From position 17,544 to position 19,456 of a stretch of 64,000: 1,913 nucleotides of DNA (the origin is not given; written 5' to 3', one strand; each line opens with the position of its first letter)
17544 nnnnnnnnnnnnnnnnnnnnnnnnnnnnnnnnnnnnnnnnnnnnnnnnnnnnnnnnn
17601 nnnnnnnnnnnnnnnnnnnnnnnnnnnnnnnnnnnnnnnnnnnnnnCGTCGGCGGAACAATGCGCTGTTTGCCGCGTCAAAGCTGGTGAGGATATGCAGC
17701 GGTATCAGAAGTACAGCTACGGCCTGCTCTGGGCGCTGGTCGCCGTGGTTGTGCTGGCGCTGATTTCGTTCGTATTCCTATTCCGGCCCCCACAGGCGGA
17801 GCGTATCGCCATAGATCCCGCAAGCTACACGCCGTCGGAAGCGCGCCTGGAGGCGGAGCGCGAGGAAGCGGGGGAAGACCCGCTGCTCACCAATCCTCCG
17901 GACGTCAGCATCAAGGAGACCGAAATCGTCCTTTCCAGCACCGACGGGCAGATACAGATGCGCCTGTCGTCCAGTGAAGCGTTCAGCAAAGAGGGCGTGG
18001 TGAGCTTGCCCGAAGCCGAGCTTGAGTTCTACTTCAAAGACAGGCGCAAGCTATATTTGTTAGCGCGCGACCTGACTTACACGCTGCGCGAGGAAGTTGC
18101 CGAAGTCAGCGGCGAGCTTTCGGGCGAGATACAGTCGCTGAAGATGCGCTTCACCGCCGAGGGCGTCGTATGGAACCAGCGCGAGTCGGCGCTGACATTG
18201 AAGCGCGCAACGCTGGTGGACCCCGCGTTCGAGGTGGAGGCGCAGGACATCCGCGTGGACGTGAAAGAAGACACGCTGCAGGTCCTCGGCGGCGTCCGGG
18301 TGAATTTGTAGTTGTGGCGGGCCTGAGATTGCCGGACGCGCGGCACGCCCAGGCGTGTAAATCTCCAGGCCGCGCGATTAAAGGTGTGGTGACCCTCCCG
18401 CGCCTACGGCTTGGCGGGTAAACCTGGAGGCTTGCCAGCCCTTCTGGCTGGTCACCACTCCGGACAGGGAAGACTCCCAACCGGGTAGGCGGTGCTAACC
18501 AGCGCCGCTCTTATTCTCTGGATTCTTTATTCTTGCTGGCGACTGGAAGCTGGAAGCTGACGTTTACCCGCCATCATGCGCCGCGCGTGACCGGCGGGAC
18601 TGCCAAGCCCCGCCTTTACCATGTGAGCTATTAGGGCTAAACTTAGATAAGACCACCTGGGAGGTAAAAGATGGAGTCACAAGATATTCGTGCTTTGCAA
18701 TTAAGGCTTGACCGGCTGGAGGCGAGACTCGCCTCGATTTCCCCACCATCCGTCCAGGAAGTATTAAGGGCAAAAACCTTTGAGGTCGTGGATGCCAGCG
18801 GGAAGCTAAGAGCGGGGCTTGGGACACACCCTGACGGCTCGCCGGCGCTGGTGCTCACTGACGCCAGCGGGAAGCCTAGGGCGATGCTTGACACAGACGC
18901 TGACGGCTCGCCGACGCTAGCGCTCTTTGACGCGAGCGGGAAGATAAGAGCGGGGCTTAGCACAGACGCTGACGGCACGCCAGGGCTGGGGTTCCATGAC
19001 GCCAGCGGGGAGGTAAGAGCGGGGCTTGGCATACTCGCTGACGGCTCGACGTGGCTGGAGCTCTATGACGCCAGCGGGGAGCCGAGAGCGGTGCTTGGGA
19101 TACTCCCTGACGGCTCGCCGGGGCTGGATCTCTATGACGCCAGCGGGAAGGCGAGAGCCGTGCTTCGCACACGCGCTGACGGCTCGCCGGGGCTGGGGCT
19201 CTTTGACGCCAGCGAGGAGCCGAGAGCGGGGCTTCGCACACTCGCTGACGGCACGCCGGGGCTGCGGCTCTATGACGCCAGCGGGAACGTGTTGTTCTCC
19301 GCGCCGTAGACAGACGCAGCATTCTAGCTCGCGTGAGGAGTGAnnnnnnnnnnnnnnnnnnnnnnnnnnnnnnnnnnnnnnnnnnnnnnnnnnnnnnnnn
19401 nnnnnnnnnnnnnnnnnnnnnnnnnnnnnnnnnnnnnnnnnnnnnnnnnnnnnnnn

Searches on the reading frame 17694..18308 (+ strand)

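Call 4: search_protein_families(library=pfam, proteins=[window:17694-18308:+], max_evalue=0.1)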
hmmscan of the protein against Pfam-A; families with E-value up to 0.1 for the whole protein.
window:17694-18308:+ (205 aa): 1 family
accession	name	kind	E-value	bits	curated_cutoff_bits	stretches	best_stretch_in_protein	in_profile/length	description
PF06835.18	LptC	-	0.026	14.6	21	0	61-203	24-172/175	Lipopolysaccharide-assembly, LptC-related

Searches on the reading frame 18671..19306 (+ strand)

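Call 4: search_protein_families(library=pfam, proteins=[window:18671-19306:+], max_evalue=0.1)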
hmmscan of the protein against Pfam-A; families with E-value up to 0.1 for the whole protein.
window:18671-19306:+ (212 aa): 3 families
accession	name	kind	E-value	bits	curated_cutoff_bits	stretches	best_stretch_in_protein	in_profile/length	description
PF23623.1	GBD_IRG7_N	-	0.0019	18.8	27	0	73-97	30-54/95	IRG7 N-terminal galactose binding domain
PF03527.20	RHS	-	0.0056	16.9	27.9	0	63-76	6-19/38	RHS protein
PF20146.4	NRF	-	0.039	14.8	27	0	82-97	19-34/121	Nose resistant-to-fluoxetine protein, N-terminal domain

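Call 6: search_protein_families(library=padloc, proteins=[window:18671-19306:+], max_evalue=1)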
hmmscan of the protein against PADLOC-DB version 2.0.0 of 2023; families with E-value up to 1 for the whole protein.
window:18671-19306:+ (212 aa): 0 families

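Call 7: search_protein_families(library=ncbifam, proteins=[window:18671-19306:+], max_evalue=0.1)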
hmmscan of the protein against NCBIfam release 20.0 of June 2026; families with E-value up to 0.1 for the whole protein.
window:18671-19306:+ (212 aa): 0 families

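Call 26: search_protein_families(library=phrogs, proteins=[window:18671-19306:+], max_evalue=1)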
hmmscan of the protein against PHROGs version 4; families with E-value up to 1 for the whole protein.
window:18671-19306:+ (212 aa): 2 families
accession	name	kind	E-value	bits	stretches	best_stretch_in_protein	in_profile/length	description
phrog_21718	-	unknown function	0.072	14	0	72-90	87-105/159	-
phrog_18509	-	unknown function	0.37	11.8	0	39-97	109-167/175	-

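Call 59: search_protein_families(library=pfam, proteins=[L010:11854-12834:+, L010:9387-9734:+], max_evalue=0.01)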
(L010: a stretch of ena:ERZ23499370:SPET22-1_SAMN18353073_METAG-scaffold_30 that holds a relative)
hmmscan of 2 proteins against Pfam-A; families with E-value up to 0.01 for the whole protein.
L010:11854-12834:+ (327 aa): 0 families

L010:9387-9734:+ (116 aa): 0 families

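Call 96: search_protein_families(library=padloc, proteins=[L010:11854-12834:+, L010:2720-3343:-, L010:3352-6534:-], max_evalue=0.001)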
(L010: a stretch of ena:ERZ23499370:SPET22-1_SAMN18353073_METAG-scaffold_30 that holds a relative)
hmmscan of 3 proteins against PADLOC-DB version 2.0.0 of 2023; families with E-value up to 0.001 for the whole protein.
L010:11854-12834:+ (327 aa): 0 families

L010:2720-3343:- (207 aa): 2 families
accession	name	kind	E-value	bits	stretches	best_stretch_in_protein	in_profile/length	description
PDLC04353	PDC-M04A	-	2e-12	45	1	2-200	7-204/232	-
PDLC05033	PDC-S51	-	0.00052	17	0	141-181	269-309/376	-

L010:3352-6534:- (1060 aa): 19 families
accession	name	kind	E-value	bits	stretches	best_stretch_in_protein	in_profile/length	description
PDLC03610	REase_MTase_IIG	-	9.1e-257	853.1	1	17-1050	3-1068/1096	Type IIG restriction enzyme-methyltransferase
PDLC03631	REase_MTase_IIG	-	2.7e-109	364.6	1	24-1025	12-992/1086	Type IIG restriction enzyme-methyltransferase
PDLC03597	REase_MTase_IIG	-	1.2e-54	183.4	1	305-953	855-1505/1646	Type IIG restriction enzyme-methyltransferase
PDLC03051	REase_MTase_I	-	1.8e-50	169.2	1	311-953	845-1470/1591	Type I restriction enzyme-methyltransferase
PDLC03621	REase_MTase_IIG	-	2.6e-47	159.5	1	314-1032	287-972/1024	Type IIG restriction enzyme-methyltransferase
PDLC04134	mad2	-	1.8e-09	34.9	1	236-607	185-430/492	mads_2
PDLC03021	MTase_I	-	6e-09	33.2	1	307-428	142-245/491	Type I methyltransferase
PDLC03025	MTase_I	-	1.1e-07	29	1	311-428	144-239/569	Type I methyltransferase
PDLC03630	REase_MTase_IIG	-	5.8e-07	25.7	1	324-416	363-454/1100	Type IIG restriction enzyme-methyltransferase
PDLC03026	MTase_I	-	7.5e-07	26.6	1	258-428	83-225/487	Type I methyltransferase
PDLC03338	MTase_II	-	2.2e-06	24.7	1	323-416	122-201/604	Type II methyltransferase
PDLC03030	MTase_I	-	1e-05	22.2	1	329-416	328-406/670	Type I methyltransferase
PDLC03335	MTase_II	-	1.4e-05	21.9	1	276-460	30-189/607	Type II methyltransferase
PDLC03029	MTase_I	-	2.6e-05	20.9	1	284-428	137-256/661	Type I methyltransferase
PDLC03250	MTase_II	-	4e-05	20.5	1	311-394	147-220/775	Type II methyltransferase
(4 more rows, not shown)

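Call 101: search_protein_families(library=ncbifam, proteins=[L010:11854-12834:+, L010:9387-9734:+], max_evalue=0.01)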
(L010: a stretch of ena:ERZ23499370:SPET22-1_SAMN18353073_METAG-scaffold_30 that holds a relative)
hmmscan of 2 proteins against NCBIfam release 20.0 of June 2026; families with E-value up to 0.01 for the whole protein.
L010:11854-12834:+ (327 aa): 0 families

L010:9387-9734:+ (116 aa): 1 family
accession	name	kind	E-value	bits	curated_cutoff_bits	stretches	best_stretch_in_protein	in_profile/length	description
NF047646.1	REP_Tyr_transpos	equivalog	4.1e-08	33.2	80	1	34-104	7-68/146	REP-associated tyrosine transposase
